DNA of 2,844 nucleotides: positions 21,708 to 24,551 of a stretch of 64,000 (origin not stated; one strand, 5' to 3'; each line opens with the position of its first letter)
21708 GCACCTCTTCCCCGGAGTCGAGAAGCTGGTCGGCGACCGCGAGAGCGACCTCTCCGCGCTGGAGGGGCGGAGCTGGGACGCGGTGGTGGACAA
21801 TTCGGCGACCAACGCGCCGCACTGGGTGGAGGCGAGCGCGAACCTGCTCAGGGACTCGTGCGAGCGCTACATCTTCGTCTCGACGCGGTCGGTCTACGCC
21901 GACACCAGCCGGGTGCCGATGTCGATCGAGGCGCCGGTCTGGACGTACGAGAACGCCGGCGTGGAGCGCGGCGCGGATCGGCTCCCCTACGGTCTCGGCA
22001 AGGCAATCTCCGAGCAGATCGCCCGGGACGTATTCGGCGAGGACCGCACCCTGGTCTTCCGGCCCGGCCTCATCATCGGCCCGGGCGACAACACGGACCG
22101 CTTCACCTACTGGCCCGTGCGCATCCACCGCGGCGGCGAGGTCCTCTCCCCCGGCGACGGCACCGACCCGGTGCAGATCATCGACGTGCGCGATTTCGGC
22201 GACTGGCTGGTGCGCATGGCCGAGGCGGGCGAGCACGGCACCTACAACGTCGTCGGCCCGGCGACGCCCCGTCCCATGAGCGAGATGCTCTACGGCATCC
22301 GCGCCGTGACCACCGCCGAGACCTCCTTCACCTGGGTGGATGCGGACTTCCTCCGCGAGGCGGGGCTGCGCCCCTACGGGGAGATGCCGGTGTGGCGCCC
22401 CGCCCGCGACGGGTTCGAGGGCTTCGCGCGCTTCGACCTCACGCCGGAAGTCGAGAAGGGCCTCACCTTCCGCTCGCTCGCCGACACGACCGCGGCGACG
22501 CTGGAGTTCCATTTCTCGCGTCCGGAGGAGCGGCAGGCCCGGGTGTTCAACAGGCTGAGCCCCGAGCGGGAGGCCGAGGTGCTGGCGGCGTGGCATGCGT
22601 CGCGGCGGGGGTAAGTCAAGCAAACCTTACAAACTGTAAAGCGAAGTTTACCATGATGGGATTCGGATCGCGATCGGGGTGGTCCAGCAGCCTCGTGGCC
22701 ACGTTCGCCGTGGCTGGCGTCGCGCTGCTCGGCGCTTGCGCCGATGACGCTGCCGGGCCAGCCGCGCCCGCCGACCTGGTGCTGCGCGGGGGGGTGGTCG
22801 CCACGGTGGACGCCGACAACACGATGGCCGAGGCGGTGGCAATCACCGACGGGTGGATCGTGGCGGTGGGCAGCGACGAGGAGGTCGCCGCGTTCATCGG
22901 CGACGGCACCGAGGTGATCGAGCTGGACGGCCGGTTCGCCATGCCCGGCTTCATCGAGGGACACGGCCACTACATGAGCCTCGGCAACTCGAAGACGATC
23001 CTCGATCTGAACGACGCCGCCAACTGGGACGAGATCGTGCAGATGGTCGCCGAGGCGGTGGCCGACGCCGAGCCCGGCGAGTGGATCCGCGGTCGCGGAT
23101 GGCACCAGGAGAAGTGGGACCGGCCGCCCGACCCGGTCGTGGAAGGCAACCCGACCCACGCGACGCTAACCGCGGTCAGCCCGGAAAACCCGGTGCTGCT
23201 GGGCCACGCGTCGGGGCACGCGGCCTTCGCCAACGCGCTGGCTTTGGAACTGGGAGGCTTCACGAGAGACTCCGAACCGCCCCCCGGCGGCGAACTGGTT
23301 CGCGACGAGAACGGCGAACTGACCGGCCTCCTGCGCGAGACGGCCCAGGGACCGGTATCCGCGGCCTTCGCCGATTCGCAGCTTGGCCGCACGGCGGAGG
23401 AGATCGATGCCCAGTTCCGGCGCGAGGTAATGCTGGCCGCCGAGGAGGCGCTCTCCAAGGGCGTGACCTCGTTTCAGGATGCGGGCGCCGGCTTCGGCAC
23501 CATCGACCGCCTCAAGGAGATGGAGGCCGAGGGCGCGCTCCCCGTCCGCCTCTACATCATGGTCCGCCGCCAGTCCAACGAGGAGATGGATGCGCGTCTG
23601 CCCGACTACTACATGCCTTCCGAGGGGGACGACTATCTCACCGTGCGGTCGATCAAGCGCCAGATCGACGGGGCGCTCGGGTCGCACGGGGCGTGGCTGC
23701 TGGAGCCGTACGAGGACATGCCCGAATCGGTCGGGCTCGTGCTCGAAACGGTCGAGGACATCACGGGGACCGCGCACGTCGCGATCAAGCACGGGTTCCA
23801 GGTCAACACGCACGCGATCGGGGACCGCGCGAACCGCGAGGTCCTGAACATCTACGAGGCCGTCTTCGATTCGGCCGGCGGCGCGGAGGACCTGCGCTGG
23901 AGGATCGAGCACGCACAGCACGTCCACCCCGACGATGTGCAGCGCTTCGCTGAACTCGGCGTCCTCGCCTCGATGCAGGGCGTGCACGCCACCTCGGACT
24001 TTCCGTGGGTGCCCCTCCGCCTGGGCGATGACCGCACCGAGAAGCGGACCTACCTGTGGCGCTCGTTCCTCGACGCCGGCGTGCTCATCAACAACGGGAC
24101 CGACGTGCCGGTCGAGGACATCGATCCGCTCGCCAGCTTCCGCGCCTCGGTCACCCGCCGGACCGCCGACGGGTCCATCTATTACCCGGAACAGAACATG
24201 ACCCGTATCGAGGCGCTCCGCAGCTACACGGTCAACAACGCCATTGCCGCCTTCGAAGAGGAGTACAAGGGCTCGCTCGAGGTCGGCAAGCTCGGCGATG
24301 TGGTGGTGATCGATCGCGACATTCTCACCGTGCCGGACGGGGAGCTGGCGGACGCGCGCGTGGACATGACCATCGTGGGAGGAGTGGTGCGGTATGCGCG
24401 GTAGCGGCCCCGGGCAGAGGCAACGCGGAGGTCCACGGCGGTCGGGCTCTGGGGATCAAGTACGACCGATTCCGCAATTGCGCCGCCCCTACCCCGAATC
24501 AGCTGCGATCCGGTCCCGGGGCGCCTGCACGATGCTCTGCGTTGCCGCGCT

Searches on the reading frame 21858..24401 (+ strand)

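Call 42: search_protein_families(library=pfam, proteins=[window:21858-24401:+], max_evalue=0.01)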
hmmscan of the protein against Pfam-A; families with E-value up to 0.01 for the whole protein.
window:21858-24401:+ (848 aa): 3 families
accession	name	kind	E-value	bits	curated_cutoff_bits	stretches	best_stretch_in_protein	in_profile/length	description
PF07969.17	Amidohydro_3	-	2.5e-95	321.2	29.7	1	352-846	1-472/472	Amidohydrolase family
PF01979.26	Amidohydro_1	-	5.7e-18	65.7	25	1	525-844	39-344/345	Amidohydrolase family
PF22039.1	HUTI_composite_bact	-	0.002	18.2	25.5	1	326-345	2-21/26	Imidazolonepropionase-like composite domain, bacteria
